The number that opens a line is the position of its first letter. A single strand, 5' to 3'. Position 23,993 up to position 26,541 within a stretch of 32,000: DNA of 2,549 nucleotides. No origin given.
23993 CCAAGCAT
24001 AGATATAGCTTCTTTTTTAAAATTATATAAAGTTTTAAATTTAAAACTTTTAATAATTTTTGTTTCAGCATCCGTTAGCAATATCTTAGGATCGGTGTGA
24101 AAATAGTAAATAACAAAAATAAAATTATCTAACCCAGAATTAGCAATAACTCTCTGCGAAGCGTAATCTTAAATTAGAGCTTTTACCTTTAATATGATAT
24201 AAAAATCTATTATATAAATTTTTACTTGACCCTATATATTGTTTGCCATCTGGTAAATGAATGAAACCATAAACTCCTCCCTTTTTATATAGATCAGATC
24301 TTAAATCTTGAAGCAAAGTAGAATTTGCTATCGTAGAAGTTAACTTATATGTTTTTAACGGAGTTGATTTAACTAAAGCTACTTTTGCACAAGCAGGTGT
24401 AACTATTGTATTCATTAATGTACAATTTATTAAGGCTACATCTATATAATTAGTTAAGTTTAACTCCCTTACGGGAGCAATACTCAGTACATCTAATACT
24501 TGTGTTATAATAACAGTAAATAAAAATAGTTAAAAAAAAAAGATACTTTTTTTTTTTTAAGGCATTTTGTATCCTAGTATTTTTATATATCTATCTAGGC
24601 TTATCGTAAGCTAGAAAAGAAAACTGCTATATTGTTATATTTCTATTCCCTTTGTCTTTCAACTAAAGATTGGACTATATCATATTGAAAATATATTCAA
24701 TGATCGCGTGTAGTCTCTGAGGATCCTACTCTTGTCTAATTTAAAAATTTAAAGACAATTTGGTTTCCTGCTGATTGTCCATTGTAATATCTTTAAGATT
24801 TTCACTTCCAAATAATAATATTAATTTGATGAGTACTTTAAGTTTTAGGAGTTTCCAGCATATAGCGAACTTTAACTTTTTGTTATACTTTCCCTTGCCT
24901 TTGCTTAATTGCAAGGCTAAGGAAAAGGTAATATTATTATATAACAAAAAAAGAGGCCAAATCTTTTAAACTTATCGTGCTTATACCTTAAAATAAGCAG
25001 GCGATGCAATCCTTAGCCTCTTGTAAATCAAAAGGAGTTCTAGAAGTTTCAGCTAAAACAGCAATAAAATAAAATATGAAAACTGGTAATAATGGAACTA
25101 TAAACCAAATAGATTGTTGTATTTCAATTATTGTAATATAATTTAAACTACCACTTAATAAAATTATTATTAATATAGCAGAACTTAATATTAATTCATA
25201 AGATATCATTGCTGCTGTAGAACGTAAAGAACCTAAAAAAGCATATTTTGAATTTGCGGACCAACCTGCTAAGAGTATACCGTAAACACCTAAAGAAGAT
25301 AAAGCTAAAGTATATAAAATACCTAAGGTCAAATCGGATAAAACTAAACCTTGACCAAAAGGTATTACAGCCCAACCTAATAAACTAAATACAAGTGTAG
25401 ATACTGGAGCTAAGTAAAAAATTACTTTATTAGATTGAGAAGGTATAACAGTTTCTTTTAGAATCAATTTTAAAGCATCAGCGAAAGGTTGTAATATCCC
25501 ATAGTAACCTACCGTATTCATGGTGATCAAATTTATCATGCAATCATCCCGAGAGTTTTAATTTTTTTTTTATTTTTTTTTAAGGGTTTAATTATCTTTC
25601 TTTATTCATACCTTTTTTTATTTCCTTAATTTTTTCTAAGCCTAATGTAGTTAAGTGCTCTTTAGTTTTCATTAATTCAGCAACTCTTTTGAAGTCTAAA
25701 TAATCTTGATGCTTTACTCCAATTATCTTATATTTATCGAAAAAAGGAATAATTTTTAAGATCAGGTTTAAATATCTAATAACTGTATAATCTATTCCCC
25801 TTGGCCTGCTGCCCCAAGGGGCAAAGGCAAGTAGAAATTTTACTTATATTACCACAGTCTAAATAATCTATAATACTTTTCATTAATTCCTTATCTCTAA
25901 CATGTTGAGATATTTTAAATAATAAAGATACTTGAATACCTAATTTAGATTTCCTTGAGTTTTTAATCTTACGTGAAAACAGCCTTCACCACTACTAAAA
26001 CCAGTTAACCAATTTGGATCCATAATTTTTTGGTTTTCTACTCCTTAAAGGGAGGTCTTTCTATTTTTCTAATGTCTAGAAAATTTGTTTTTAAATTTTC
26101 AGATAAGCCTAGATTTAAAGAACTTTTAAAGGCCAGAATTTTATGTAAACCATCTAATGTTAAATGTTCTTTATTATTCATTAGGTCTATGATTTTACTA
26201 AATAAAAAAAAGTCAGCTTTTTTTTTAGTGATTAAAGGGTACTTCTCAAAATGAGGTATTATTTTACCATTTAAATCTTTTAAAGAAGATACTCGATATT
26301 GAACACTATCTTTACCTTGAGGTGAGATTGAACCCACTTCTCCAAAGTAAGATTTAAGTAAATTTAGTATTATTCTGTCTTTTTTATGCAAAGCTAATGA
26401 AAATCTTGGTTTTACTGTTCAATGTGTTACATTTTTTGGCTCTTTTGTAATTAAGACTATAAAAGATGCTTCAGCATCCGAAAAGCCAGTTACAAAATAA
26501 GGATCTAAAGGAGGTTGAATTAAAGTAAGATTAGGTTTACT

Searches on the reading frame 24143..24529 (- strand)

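Call 17: search_protein_families(library=pfam, proteins=[window:24143-24529:-], max_evalue=0.01)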
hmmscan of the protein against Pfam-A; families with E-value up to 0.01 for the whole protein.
seq(129 aa): 1 family
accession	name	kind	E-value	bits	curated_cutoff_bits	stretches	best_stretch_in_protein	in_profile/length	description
PF01541.30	GIY-YIG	-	1e-05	26.1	22.6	1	83-120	1-38/78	GIY-YIG catalytic domain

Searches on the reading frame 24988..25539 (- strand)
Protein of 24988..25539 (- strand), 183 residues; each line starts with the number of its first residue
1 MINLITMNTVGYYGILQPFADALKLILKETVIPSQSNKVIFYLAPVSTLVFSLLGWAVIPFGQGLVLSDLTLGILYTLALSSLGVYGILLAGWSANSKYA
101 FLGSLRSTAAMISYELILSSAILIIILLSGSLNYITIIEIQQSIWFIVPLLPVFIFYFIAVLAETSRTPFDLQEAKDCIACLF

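Call 6: search_protein_families(library=pfam, proteins=[window:24988-25539:-])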
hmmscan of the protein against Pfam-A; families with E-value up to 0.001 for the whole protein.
window:24988-25539:- (183 aa): 1 family
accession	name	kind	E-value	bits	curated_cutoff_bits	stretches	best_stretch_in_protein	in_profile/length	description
PF00146.26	NADHdh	-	7.7e-62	209.8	27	1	8-176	35-200/298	NADH dehydrogenase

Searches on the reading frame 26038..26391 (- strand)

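Call 6: search_protein_families(library=pfam, proteins=[window:26038-26391:-])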
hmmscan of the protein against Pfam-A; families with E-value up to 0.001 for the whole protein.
window:26038-26391:- (117 aa): 1 family
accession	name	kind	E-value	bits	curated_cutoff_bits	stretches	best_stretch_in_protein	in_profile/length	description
PF00961.24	LAGLIDADG_1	-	1.7e-15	58.2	23.1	1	2-67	36-101/102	LAGLIDADG endonuclease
